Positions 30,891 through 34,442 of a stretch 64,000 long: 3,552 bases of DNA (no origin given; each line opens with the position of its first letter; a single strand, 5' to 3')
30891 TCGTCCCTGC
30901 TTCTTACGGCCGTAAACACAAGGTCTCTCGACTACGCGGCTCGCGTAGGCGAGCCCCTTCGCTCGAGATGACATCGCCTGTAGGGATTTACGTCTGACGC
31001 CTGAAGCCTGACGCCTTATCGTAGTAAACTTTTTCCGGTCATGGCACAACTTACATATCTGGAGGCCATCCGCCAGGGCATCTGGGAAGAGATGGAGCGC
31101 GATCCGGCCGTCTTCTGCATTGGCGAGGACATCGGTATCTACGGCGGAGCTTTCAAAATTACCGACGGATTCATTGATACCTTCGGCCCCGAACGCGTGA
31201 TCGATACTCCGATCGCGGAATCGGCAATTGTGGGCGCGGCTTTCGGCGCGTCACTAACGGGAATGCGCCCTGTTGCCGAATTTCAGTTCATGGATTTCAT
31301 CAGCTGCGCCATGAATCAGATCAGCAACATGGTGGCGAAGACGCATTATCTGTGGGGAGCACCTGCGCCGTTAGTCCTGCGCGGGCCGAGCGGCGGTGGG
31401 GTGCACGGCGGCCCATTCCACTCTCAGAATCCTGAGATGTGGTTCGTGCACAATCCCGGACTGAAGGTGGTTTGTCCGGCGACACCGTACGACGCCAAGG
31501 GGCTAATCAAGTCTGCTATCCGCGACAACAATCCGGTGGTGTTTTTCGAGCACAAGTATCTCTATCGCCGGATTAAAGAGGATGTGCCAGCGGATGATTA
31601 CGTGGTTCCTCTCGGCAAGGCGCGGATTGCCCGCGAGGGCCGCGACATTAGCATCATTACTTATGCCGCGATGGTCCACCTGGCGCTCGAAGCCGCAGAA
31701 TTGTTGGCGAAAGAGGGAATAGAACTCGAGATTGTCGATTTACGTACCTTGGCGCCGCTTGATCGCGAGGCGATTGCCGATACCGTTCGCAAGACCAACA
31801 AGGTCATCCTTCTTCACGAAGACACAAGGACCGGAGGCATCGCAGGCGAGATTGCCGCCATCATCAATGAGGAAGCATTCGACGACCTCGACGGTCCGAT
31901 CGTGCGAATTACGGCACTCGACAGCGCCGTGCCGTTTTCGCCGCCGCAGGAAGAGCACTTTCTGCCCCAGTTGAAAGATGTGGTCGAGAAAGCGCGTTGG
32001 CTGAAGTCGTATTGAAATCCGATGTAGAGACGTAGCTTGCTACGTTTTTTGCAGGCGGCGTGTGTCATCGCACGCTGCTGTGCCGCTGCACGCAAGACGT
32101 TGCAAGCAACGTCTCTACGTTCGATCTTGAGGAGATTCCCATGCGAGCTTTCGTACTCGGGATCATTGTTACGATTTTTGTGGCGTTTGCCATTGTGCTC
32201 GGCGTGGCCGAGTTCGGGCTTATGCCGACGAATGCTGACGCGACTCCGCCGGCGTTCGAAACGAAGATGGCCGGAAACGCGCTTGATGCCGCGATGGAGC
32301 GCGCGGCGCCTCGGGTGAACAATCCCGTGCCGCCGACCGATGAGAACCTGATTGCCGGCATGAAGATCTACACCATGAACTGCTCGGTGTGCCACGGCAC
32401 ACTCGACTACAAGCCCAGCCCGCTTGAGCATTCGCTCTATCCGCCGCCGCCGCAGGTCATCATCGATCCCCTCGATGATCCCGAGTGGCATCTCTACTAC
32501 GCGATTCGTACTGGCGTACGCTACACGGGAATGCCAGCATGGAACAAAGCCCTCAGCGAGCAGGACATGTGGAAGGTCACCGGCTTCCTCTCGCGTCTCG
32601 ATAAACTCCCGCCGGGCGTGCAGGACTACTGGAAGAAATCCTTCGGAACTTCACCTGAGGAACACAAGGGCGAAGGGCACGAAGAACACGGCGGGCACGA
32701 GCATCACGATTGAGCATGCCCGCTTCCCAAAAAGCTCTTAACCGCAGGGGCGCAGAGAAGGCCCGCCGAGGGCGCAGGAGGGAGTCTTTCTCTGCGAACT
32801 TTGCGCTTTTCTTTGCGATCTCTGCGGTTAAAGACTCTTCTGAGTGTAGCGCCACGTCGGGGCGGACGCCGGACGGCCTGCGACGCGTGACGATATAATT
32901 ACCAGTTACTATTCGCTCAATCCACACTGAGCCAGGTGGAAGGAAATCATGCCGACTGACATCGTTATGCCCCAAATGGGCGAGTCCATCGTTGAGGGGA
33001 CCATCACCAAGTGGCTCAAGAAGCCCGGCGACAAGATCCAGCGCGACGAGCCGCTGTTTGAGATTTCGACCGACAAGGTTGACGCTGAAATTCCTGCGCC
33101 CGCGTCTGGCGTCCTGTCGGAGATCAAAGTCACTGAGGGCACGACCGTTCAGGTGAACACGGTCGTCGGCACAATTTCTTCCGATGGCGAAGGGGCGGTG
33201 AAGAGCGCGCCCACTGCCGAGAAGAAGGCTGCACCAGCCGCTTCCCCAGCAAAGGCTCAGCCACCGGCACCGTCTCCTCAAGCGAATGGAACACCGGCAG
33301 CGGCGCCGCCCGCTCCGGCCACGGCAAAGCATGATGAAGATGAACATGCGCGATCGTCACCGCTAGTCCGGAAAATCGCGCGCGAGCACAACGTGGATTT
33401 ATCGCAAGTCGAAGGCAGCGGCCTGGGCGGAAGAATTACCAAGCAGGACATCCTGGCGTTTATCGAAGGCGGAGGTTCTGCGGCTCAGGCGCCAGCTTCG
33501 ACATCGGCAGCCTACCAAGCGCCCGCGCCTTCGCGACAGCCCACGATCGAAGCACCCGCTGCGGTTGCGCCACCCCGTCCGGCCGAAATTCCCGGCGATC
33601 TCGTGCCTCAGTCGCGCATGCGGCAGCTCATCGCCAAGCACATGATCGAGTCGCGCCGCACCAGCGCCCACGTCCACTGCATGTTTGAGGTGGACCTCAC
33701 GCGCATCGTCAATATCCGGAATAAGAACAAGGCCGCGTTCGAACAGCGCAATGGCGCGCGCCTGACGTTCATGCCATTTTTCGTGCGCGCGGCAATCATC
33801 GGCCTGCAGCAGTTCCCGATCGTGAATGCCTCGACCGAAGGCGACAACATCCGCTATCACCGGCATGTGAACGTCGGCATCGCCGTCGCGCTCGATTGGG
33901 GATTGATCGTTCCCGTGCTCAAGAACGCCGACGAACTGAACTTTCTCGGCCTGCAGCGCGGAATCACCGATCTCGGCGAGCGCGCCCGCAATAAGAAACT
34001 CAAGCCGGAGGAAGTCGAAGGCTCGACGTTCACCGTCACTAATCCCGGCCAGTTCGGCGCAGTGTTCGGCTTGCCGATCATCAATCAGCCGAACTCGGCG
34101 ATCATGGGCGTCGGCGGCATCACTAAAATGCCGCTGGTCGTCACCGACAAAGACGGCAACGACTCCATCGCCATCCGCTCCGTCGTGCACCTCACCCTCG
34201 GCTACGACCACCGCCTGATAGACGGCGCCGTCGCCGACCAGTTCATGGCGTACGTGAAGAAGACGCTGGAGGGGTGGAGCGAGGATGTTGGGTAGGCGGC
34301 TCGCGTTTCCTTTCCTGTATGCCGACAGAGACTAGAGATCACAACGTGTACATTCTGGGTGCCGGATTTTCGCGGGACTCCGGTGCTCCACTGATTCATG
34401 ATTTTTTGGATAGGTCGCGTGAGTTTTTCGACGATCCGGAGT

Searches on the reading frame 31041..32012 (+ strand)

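Call 27: search_protein_families(library=pfam, proteins=[window:31041-32012:+], max_evalue=0.001)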
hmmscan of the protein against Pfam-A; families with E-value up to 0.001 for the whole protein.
window:31041-32012:+ (324 aa): 2 families
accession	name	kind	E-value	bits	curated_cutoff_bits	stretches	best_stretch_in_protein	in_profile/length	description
PF02779.29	Transket_pyr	-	2e-42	145.2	27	1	3-176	2-173/174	Transketolase, pyrimidine binding domain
PF02780.25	Transketolase_C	-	6.3e-39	133.1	25.9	1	192-314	1-124/124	Transketolase, C-terminal domain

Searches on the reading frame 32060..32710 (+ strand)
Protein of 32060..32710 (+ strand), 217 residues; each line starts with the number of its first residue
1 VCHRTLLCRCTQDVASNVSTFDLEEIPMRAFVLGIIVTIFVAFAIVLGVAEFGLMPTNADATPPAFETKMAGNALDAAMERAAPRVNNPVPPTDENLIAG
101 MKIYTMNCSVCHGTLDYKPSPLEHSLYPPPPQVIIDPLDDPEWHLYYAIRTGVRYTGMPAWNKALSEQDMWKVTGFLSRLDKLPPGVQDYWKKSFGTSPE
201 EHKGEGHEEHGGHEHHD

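Call 27: search_protein_families(library=pfam, proteins=[window:32060-32710:+], max_evalue=0.001)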
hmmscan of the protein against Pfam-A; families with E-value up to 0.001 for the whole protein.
window:32060-32710:+ (217 aa): 2 families
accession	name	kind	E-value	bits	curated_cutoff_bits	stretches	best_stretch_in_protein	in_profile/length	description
PF13442.11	Cytochrome_CBB3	-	1.4e-09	38.6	27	1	99-177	5-68/68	Cytochrome C oxidase, cbb3-type, subunit III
PF00034.26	Cytochrom_C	-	7.5e-05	24.4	21.3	1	99-180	3-89/90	Cytochrome c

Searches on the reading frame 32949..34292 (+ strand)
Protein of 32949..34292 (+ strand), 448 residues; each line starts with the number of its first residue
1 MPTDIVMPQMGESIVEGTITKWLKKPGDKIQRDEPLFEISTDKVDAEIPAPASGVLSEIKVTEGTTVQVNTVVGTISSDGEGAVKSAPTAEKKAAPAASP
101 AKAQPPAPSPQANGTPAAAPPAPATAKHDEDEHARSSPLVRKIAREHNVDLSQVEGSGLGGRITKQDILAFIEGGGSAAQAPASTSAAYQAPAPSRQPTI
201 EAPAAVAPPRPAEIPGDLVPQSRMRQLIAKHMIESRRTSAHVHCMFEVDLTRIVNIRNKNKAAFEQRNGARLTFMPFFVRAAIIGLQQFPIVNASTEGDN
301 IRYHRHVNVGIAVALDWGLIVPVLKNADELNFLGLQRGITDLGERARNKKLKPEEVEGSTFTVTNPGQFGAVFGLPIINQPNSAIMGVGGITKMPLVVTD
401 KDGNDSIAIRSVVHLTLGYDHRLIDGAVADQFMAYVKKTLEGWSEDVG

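Call 27: search_protein_families(library=pfam, proteins=[window:32949-34292:+], max_evalue=0.001)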
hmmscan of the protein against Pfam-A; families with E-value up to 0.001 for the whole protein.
window:32949-34292:+ (448 aa): 4 families
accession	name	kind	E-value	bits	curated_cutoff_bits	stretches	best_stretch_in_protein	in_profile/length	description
PF00198.28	2-oxoacid_dh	-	7.8e-77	258.3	23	1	219-443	7-227/232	2-oxoacid dehydrogenases acyltransferase (catalytic domain)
PF00364.28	Biotin_lipoyl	-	8e-22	77.3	22.1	1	4-76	2-73/73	Biotin-requiring enzyme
PF02817.22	E3_binding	-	1.3e-16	60.9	23.7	1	136-169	3-36/36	e3 binding domain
PF13437.12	HlyD_3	-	0.00042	21.4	22.2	0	48-84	2-38/106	HlyD family secretion protein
